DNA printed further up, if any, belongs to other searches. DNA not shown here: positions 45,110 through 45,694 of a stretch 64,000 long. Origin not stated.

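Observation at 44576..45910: Tandem array of four paralogous membrane-anchored coiled-coil mini-genes whose length varies by whole 21-bp heptad units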

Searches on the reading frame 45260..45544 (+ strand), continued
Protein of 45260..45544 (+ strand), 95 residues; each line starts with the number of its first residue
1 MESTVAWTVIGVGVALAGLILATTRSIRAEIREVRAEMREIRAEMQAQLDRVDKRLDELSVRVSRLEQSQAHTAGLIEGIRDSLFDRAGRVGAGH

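Call 65: search_protein_families(library=pfam, proteins=[P0011, P0185, P0272, P0029], max_evalue=0.01)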
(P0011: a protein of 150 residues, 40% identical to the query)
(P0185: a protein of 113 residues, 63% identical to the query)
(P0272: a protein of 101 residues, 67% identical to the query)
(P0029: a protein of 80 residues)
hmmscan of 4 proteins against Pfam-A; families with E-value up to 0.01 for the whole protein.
P0011 (150 aa): 19 families
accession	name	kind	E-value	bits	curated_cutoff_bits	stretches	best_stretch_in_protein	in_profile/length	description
PF10779.14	XhlA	-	4.8e-09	36.7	34.7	0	35-65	6-36/67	Haemolysin XhlA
PF16526.10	CLZ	-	6.3e-06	26.9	26.7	1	31-82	22-70/71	C-terminal leucine zipper domain of cyclic nucleotide-gated channels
PF07889.17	DUF1664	-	5.8e-05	23.6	34.6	1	17-112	25-124/124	Protein of unknown function (DUF1664)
PF05816.16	TelA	-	0.00052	19.6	30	1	34-120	42-132/332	Toxic anion resistance protein (TelA)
PF19111.5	DUF5798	-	0.00058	20.5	27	0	29-71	25-67/89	Family of unknown function (DUF5798)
PF11932.13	DUF3450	-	0.00097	18.9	32.6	1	27-101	24-98/241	Protein of unknown function (DUF3450)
PF12329.13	TMF_DNA_bd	-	0.00099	19.5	35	0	32-86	18-72/74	TATA element modulatory factor 1 DNA binding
PF06009.19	Laminin_II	-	0.0011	19.5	33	1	21-108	5-95/138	Laminin Domain II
PF03148.19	Tektin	-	0.0012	18.1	34.3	0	60-135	35-110/383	Tektin family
PF10046.14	BLOC1_2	-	0.0015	19.3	33.4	1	23-94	24-91/96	Biogenesis of lysosome-related organelles complex-1 subunit 2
PF05064.18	Nsp1_C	-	0.0019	18.5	24.1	0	40-86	55-101/114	Nsp1-like C-terminal region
PF02403.27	Seryl_tRNA_N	-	0.0022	18.6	28.2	0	71-123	25-77/108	Seryl-tRNA synthetase N-terminal domain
PF25026.1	Asd-4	-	0.0037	17.8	29.1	0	46-91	28-73/80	Asd-4-like domain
PF25014.1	NET2A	-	0.0037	17.6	33.1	1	29-110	121-195/235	NET2A-like domain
PF06667.17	PspB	-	0.0041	17.6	25.6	0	28-54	36-62/73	Phage shock protein B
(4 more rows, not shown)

P0185 (113 aa): 5 families
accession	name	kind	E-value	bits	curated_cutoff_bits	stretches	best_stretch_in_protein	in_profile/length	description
PF01442.23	Apolipoprotein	-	7.4e-08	32.8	90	1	25-105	37-118/190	Apolipoprotein A1/A4/E domain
PF04513.17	Baculo_PEP_C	-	0.0023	18.4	38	1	40-108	49-117/140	Baculovirus polyhedron envelope protein, PEP, C terminus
PF05597.16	Phasin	-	0.0076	16.7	28.8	0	28-95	53-124/126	Poly(hydroxyalcanoate) granule associated protein (phasin)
PF07798.16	CCDC90-like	-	0.0095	16.2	33.5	0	25-81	79-135/175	Coiled-coil domain-containing protein 90-like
PF07889.17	DUF1664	-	0.0096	16.4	34.6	0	12-106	25-117/124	Protein of unknown function (DUF1664)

P0272 (101 aa): 6 families
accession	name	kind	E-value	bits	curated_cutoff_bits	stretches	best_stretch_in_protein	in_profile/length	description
PF07798.16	CCDC90-like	-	2.1e-05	24.9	33.5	1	25-73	61-106/175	Coiled-coil domain-containing protein 90-like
PF16331.10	TolA_bind_tri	-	0.00067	20.1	30.1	1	24-81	18-74/76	TolA binding protein trimerisation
PF09787.14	Golgin_A5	-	0.00095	19.2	31.7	1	28-77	50-99/305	Golgin subfamily A member 5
PF15035.11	Rootletin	-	0.0015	19.1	36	1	28-75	100-147/188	Ciliary rootlet component, centrosome cohesion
PF04513.17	Baculo_PEP_C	-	0.0038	17.7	38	1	26-67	72-113/140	Baculovirus polyhedron envelope protein, PEP, C terminus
PF19443.4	DAHL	-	0.004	17.3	38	1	28-96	14-81/221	DAHL domain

P0029 (80 aa): 1 family
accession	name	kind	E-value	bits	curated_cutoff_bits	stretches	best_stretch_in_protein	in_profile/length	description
PF01442.23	Apolipoprotein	-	0.00071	19.8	90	1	23-77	35-90/190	Apolipoprotein A1/A4/E domain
